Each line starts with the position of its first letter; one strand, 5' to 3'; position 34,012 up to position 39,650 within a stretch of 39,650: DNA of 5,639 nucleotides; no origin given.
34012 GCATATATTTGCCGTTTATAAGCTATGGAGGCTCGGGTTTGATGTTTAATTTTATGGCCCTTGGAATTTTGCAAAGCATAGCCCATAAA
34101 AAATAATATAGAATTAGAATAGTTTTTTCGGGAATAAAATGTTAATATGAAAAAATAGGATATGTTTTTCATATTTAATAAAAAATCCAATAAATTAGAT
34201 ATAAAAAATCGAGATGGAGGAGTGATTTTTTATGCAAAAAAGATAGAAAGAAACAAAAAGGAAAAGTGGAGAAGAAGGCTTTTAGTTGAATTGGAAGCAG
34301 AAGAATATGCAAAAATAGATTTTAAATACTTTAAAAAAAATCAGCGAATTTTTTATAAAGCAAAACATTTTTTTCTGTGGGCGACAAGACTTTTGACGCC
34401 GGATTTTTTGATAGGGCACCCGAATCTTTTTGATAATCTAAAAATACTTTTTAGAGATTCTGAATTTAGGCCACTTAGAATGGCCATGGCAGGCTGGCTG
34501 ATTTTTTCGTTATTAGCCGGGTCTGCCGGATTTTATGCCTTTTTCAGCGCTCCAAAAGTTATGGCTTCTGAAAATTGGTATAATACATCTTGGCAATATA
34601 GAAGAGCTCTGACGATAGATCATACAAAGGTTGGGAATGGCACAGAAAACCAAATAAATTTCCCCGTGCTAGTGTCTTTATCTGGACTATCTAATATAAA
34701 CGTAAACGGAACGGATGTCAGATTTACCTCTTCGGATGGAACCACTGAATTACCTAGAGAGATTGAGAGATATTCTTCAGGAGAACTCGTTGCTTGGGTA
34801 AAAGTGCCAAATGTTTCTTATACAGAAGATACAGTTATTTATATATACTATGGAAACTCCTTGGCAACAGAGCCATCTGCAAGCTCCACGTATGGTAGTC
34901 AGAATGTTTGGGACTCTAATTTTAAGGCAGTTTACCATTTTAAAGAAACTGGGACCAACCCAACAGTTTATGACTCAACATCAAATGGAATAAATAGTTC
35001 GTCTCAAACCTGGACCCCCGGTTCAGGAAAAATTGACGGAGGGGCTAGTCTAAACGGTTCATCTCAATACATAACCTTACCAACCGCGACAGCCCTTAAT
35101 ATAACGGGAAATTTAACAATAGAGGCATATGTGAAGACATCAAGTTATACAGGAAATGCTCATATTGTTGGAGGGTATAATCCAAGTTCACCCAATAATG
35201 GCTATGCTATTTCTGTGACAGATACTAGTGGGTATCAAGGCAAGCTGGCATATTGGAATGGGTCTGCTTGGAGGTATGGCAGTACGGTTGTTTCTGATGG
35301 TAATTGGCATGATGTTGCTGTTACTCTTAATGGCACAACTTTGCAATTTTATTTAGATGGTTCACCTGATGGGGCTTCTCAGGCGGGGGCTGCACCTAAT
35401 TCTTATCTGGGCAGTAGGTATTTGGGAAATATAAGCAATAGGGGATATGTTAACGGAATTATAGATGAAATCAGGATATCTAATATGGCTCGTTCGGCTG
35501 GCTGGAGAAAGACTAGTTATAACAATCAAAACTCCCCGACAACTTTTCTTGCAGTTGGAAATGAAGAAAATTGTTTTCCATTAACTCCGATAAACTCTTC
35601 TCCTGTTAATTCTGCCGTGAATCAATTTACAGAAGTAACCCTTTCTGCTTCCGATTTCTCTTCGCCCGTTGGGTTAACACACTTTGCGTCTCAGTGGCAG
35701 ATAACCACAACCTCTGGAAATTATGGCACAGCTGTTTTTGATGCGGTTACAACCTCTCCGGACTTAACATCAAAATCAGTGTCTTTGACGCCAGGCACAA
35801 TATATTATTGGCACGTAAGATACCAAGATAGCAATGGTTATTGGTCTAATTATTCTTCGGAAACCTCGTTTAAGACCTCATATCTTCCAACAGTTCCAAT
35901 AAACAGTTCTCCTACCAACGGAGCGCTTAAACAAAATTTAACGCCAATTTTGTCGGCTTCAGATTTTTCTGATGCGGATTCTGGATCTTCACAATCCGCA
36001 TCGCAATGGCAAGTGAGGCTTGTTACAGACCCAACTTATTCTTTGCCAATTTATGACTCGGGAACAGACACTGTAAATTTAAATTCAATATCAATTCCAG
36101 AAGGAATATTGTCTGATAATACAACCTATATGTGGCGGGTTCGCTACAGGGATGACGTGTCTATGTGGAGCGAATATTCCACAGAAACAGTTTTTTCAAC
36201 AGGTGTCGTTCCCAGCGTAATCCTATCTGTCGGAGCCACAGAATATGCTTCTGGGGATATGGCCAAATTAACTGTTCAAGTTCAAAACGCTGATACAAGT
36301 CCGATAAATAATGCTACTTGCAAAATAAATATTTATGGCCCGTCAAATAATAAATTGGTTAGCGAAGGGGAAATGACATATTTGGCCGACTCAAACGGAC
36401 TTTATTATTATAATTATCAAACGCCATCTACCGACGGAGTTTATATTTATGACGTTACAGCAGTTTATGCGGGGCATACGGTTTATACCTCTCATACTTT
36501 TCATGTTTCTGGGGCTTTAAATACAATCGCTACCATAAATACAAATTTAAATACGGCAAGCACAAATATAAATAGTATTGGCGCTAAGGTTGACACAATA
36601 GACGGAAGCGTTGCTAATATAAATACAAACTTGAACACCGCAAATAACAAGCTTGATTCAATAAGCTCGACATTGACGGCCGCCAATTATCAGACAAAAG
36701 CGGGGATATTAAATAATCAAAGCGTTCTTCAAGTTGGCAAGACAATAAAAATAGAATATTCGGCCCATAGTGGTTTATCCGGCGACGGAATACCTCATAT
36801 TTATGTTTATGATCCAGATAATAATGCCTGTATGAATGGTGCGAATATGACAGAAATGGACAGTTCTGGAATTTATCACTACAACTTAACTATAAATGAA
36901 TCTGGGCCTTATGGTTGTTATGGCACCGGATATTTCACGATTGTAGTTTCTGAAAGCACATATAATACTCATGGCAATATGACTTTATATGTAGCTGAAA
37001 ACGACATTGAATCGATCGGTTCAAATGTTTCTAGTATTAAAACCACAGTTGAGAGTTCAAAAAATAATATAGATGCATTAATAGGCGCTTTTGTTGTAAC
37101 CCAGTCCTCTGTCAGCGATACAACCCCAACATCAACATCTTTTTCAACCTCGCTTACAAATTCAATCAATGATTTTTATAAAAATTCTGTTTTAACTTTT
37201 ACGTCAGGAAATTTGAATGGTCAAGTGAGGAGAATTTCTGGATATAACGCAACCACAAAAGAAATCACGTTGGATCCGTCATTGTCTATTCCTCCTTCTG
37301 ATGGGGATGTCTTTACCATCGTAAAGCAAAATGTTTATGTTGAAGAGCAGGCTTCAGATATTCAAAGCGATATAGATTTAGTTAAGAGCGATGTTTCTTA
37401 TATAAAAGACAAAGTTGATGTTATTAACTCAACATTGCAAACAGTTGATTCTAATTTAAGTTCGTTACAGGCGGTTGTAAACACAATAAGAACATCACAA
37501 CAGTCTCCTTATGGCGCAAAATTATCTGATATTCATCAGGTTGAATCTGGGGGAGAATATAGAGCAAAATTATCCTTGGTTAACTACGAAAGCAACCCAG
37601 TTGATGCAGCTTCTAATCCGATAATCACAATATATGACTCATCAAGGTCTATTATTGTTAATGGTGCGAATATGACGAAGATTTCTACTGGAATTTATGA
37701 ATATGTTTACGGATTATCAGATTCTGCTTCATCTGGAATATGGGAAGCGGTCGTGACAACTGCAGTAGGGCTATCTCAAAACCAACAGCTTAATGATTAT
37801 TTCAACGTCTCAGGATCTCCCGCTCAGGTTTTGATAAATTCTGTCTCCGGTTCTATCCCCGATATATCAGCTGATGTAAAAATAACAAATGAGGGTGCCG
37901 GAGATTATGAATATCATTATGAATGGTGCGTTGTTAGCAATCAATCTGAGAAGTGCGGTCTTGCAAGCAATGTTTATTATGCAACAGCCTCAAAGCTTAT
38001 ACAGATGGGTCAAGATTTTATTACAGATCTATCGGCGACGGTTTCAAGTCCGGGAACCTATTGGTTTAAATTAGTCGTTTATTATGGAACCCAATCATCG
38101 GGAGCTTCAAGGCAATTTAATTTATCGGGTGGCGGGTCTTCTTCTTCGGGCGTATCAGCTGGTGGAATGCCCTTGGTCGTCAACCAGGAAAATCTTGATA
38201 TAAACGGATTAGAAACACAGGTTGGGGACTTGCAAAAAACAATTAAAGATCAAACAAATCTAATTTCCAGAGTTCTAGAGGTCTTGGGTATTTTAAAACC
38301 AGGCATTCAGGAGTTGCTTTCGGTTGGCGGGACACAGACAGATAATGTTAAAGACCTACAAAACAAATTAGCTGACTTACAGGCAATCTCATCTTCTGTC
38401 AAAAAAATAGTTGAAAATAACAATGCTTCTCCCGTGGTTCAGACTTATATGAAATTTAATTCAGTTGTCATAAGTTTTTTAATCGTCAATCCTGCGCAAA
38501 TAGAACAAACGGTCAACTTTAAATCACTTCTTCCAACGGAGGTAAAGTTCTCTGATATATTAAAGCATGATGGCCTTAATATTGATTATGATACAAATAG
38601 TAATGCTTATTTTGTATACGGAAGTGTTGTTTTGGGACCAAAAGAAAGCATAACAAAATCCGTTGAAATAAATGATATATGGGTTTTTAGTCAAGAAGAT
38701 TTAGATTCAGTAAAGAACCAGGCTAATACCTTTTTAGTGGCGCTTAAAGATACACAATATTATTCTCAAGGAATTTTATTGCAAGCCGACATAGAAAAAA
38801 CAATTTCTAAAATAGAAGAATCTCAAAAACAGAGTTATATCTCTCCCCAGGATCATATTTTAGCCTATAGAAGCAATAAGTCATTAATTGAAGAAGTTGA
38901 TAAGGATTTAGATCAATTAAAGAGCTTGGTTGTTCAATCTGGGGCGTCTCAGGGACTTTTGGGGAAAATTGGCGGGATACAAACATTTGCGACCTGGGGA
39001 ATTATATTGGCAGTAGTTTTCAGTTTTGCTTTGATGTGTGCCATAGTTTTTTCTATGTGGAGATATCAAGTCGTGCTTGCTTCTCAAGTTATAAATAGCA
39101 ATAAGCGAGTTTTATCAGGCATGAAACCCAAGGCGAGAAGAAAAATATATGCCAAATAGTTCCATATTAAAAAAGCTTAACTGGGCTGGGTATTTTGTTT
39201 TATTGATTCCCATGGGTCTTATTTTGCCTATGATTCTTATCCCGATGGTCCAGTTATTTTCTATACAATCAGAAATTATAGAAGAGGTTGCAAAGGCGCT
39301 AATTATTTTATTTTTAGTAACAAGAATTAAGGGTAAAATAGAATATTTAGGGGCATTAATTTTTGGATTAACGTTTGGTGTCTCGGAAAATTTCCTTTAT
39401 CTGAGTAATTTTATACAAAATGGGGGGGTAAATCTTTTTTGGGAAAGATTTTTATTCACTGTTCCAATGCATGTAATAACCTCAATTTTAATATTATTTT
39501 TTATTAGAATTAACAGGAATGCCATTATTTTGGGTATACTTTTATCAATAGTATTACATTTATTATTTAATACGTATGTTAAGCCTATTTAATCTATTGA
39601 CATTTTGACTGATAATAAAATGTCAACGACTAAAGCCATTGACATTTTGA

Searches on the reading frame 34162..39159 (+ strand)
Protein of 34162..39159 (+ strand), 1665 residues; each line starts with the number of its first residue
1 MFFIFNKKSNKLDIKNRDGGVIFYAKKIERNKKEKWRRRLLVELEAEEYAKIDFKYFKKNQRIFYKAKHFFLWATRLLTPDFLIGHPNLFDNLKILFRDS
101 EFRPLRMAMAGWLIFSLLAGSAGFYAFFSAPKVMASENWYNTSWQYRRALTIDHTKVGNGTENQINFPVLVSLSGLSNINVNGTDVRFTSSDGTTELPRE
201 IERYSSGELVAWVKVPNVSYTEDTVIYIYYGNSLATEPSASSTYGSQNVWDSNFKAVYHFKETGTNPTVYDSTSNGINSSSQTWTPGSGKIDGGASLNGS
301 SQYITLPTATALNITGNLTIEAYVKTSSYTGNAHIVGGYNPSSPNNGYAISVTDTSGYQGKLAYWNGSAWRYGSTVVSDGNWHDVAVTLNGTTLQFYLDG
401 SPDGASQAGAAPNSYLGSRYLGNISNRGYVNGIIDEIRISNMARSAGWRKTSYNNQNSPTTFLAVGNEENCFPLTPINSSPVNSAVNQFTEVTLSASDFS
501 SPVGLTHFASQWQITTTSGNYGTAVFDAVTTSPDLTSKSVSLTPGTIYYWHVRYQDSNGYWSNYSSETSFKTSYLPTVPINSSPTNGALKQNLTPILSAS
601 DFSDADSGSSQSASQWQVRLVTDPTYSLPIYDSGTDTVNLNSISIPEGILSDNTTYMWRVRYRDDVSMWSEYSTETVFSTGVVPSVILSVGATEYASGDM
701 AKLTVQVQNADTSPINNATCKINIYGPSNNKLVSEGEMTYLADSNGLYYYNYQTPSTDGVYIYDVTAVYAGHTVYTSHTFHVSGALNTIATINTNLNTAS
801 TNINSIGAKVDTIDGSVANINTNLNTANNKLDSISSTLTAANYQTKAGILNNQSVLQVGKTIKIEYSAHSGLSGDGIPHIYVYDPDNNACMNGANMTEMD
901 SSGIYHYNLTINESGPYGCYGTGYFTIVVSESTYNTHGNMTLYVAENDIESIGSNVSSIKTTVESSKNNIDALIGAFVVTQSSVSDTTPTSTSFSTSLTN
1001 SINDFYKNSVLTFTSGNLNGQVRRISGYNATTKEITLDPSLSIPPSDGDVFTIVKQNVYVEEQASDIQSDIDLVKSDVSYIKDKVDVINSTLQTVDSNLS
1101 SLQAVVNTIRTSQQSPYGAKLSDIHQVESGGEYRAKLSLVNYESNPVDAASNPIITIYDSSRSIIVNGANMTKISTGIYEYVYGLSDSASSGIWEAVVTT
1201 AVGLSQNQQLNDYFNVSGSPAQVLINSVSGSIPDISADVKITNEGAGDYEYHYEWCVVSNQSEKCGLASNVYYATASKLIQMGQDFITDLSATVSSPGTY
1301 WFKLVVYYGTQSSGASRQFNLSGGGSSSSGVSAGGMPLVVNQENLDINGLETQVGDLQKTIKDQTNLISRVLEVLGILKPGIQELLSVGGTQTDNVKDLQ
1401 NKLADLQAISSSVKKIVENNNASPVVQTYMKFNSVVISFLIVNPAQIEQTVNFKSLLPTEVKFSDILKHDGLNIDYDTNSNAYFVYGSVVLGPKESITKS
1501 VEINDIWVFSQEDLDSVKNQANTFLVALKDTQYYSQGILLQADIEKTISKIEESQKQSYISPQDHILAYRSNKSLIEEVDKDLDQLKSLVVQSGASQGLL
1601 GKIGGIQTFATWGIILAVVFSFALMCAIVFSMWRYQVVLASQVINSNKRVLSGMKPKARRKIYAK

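Call 38: search_protein_families(library=pfam, proteins=[window:34162-39159:+], max_evalue=0.01)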
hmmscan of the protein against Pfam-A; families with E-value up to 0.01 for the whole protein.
window:34162-39159:+ (1665 aa): 7 families
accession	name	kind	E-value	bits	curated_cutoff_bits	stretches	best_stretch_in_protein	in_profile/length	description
PF13385.13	Laminin_G_3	-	1.4e-18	67.9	27.6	1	298-446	1-147/151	Concanavalin A-like lectin/glucanases superfamily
PF10102.14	DUF2341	-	1.8e-10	41.5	23.4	1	182-243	1-64/84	Domain of unknown function (DUF2341)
PF25788.1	Ig_Rha78A_N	-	1.7e-08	35.1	27.4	2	607-682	31-103/105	Rha78A-like, N-terminal immunoglobulin domain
PF01835.25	MG2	-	7.7e-07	29.8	32.8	0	695-782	11-96/96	MG2 domain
PF02210.31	Laminin_G_2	-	0.00017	22.5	22.9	1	374-440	47-124/126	Laminin G domain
PF23991.1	DUF7310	-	0.0012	19.8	40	0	1065-1113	20-67/83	Coiled-coil region of unknown function (DUF7310)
PF21510.3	PirA-like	-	0.0094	16.8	27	0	1214-1256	5-47/95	PirA-like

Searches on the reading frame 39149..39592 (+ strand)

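Call 52: search_protein_families(library=pfam, proteins=[window:39149-39592:+], max_evalue=0.05)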
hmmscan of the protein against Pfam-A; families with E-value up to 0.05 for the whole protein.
window:39149-39592:+ (147 aa): 1 family
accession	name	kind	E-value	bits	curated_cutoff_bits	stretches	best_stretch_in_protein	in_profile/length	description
PF13367.11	PrsW-protease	-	9e-10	38.8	23.5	1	36-144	45-174/196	PrsW family intramembrane metalloprotease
